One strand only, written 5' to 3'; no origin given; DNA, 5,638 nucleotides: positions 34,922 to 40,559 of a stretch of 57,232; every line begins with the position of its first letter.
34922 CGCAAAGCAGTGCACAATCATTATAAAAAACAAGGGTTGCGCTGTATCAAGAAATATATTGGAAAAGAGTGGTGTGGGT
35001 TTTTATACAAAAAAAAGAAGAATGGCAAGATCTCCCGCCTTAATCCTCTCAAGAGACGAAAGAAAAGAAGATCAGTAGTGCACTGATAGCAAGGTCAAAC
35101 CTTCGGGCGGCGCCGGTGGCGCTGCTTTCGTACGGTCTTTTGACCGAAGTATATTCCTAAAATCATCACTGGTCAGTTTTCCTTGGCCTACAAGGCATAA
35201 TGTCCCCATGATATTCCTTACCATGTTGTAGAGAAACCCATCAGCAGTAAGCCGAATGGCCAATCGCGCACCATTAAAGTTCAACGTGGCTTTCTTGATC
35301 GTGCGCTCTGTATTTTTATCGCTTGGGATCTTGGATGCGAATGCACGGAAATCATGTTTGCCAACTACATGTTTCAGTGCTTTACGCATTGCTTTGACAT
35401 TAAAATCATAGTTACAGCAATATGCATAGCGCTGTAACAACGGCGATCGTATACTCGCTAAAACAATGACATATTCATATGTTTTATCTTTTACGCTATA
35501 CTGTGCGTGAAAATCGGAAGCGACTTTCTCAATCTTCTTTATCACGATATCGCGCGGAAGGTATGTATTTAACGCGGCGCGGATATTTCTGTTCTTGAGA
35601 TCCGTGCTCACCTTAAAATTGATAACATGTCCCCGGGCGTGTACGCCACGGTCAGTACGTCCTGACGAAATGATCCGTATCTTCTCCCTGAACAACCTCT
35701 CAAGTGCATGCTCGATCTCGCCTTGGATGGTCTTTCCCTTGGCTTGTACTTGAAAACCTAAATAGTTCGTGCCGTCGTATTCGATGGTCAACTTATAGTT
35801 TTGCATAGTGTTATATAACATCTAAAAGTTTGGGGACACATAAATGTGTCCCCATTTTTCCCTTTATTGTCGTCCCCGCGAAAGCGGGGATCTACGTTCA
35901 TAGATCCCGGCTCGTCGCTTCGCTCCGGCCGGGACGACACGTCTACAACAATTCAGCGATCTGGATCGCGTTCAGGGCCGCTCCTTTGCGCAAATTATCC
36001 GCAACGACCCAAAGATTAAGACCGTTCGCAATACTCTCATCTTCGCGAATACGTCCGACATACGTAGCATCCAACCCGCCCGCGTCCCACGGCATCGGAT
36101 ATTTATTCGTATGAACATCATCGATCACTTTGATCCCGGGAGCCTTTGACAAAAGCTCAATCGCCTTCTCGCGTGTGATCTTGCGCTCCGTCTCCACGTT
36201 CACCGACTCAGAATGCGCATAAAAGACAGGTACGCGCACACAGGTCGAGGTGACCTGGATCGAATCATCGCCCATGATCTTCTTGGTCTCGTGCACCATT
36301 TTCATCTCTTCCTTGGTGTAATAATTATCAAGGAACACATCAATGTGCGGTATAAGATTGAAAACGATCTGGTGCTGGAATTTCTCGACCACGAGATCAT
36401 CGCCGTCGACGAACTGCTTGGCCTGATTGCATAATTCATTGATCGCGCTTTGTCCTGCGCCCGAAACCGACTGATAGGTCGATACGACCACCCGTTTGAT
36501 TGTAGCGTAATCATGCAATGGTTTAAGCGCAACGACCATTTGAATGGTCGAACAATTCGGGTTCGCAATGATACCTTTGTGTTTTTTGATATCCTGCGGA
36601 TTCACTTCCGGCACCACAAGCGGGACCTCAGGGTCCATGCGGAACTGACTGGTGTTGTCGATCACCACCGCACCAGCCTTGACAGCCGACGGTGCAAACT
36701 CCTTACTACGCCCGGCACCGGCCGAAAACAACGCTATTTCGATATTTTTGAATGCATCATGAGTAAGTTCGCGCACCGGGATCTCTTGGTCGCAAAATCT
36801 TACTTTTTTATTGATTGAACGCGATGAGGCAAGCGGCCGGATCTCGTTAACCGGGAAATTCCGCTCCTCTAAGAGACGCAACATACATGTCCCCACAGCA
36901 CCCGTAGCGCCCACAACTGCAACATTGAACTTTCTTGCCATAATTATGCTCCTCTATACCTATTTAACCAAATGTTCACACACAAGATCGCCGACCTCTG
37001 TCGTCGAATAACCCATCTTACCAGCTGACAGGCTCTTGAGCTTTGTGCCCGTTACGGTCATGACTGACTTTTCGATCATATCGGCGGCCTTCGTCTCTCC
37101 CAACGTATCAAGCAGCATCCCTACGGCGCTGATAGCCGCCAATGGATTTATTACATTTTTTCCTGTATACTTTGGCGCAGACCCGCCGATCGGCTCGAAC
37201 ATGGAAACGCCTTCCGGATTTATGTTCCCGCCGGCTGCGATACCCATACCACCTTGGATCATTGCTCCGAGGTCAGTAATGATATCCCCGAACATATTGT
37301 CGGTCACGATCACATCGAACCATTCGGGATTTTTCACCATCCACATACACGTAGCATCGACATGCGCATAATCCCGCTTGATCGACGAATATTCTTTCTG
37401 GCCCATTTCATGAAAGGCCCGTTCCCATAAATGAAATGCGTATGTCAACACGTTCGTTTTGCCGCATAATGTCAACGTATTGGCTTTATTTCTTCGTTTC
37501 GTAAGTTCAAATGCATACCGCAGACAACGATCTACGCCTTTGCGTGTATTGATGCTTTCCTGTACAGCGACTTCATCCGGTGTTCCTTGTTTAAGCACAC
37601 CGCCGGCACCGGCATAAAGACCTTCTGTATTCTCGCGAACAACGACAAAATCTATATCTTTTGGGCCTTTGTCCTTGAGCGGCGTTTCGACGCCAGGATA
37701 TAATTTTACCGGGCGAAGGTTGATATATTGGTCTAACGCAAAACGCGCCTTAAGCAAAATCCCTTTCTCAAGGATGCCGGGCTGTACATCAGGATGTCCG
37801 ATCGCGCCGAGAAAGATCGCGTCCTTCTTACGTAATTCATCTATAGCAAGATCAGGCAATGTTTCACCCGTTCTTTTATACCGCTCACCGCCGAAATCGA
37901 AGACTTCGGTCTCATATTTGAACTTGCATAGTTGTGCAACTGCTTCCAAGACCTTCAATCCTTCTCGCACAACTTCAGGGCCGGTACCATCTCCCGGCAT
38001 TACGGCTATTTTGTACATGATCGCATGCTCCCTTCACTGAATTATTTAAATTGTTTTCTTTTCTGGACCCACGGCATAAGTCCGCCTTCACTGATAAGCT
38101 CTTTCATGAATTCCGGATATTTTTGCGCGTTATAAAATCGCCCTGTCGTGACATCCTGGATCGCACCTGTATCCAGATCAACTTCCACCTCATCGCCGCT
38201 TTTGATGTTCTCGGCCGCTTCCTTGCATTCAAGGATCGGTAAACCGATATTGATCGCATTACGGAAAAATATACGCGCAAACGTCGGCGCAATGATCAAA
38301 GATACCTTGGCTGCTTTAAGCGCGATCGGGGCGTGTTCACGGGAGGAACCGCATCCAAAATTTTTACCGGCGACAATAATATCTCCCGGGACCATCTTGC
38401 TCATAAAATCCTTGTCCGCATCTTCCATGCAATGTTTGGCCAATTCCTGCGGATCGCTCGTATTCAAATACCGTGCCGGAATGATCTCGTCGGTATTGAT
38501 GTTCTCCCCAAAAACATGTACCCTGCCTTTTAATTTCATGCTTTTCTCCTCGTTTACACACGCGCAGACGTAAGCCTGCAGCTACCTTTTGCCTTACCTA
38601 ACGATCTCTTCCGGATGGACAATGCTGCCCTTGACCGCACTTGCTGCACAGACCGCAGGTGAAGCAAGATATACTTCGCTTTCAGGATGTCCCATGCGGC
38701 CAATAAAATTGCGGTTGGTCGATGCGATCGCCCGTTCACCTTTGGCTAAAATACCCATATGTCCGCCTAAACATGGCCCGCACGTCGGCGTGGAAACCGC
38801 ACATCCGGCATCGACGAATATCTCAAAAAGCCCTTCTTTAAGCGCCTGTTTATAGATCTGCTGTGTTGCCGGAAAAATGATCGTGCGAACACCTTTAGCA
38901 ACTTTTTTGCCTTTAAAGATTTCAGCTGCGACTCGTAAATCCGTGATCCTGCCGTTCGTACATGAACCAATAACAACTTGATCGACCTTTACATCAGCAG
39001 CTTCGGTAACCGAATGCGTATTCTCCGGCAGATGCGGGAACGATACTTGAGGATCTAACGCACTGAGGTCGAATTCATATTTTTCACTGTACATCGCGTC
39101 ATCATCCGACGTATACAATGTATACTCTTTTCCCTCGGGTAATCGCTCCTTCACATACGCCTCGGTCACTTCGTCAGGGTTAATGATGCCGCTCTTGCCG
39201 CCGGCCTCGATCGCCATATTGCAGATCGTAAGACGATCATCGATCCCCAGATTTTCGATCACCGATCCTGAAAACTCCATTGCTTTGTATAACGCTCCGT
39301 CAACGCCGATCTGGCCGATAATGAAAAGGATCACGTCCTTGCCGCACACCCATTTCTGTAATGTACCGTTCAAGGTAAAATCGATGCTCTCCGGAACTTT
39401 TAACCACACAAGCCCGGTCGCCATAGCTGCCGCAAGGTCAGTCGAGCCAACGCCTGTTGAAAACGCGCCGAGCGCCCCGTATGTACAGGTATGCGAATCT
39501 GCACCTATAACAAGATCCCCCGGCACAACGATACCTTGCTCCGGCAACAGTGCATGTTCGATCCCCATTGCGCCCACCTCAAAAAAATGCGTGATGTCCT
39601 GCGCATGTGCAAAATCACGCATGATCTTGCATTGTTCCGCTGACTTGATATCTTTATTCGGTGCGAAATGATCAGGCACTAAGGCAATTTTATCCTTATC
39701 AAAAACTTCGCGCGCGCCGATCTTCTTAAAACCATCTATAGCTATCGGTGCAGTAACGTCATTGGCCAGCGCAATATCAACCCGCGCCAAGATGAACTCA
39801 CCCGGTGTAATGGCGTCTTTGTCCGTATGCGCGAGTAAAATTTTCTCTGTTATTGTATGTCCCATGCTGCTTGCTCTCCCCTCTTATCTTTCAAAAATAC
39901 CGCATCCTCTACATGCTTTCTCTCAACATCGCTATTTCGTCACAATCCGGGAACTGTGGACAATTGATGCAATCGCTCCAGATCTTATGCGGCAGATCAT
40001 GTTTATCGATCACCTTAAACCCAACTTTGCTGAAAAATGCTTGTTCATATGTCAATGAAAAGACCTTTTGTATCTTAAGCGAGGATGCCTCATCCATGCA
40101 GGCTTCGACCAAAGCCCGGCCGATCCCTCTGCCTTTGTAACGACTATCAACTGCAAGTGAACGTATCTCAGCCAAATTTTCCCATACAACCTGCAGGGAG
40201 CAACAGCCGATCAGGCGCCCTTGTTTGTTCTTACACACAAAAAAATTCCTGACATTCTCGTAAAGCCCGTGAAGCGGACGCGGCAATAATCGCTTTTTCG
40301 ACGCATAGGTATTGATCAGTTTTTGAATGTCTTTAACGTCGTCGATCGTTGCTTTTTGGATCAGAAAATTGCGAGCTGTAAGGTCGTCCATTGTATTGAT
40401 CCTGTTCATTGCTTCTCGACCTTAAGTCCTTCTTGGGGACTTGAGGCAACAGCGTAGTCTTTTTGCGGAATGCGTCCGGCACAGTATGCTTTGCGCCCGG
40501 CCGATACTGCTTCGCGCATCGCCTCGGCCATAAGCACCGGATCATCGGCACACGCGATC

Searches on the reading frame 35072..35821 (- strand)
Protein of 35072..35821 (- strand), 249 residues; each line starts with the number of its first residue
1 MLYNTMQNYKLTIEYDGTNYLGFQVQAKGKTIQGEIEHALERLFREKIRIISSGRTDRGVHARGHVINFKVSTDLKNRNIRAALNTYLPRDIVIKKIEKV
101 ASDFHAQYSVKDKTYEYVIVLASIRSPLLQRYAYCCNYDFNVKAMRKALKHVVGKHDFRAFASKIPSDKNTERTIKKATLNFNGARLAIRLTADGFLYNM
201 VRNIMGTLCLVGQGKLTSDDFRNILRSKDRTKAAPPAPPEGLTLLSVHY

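Call 7: search_protein_families(library=ncbifam, proteins=[window:35072-35821:-], max_evalue=0.00001)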
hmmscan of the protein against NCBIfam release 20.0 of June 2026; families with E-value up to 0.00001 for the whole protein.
window:35072-35821:- (249 aa): 2 families
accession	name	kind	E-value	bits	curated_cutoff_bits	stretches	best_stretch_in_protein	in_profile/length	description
TIGR00071.1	hisT_truA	equivalog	8.7e-62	208.8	142.85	1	10-244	4-228/228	tRNA pseudouridine(38-40) synthase TruA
NF000622.1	PRK00021.3-3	equivalog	1.3e-33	116.7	308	1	13-249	5-227/265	tRNA pseudouridine(38-40) synthase TruA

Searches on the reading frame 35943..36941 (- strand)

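Call 26: search_protein_families(library=pfam, proteins=[window:35943-36941:-], max_evalue=0.000001)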
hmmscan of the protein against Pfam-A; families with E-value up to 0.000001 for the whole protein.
window:35943-36941:- (332 aa): 2 families
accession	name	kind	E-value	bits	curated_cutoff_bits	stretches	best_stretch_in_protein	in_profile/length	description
PF02774.23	Semialdhyde_dhC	-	1.3e-56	192.1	26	1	139-319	1-184/184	Semialdehyde dehydrogenase, dimerisation domain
PF01118.30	Semialdhyde_dh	-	2e-36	125.5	26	1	6-121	1-121/121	Semialdehyde dehydrogenase, NAD binding domain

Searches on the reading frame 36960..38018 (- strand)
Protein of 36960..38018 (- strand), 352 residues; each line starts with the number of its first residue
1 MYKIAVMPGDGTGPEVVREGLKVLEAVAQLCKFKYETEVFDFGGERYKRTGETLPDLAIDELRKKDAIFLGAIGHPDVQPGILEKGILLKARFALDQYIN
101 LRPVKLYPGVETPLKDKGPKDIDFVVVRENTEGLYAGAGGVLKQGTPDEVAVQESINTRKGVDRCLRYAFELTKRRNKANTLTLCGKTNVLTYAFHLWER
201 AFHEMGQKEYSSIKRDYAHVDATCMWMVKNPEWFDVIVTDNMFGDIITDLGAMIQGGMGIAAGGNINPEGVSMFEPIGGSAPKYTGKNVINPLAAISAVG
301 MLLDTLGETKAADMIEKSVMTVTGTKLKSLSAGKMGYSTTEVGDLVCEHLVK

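Call 26: search_protein_families(library=pfam, proteins=[window:36960-38018:-], max_evalue=0.000001)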
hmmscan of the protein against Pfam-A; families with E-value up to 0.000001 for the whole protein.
window:36960-38018:- (352 aa): 1 family
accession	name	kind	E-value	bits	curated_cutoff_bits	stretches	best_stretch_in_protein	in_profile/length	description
PF00180.25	Iso_dh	-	3e-88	296.8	27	1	3-345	1-347/348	Isocitrate/isopropylmalate dehydrogenase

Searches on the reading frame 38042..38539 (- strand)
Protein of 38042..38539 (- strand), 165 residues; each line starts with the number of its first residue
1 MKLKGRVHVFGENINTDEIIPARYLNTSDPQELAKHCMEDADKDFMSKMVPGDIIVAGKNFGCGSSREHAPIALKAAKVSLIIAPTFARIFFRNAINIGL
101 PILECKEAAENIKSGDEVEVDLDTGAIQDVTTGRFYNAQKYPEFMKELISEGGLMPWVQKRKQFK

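Call 26: search_protein_families(library=pfam, proteins=[window:38042-38539:-], max_evalue=0.000001)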
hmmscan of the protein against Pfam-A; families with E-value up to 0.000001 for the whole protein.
window:38042-38539:- (165 aa): 1 family
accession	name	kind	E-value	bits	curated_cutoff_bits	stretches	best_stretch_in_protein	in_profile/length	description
PF00694.25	Aconitase_C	-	2.5e-17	63.9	22.8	1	41-105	63-128/131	Aconitase C-terminal domain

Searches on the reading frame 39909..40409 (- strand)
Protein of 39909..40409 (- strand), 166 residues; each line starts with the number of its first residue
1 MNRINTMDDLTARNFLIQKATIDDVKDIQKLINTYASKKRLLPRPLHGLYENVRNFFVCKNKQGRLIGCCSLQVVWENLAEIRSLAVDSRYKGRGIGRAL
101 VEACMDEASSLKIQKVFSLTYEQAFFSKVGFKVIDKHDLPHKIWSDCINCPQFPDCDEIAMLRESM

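Call 26: search_protein_families(library=pfam, proteins=[window:39909-40409:-], max_evalue=0.000001)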
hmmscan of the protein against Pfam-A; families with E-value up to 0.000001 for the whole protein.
window:39909-40409:- (166 aa): 3 families
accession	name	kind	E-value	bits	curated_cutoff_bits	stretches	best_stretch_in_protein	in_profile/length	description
PF00583.31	Acetyltransf_1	-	5.6e-15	56.1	20.7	1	50-131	25-116/116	Acetyltransferase (GNAT) family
PF13508.13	Acetyltransf_7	-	7.5e-14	52.3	27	1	55-133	4-84/84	Acetyltransferase (GNAT) domain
PF13673.13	Acetyltransf_10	-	4.1e-10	40.2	23.6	1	45-136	21-112/128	Acetyltransferase (GNAT) domain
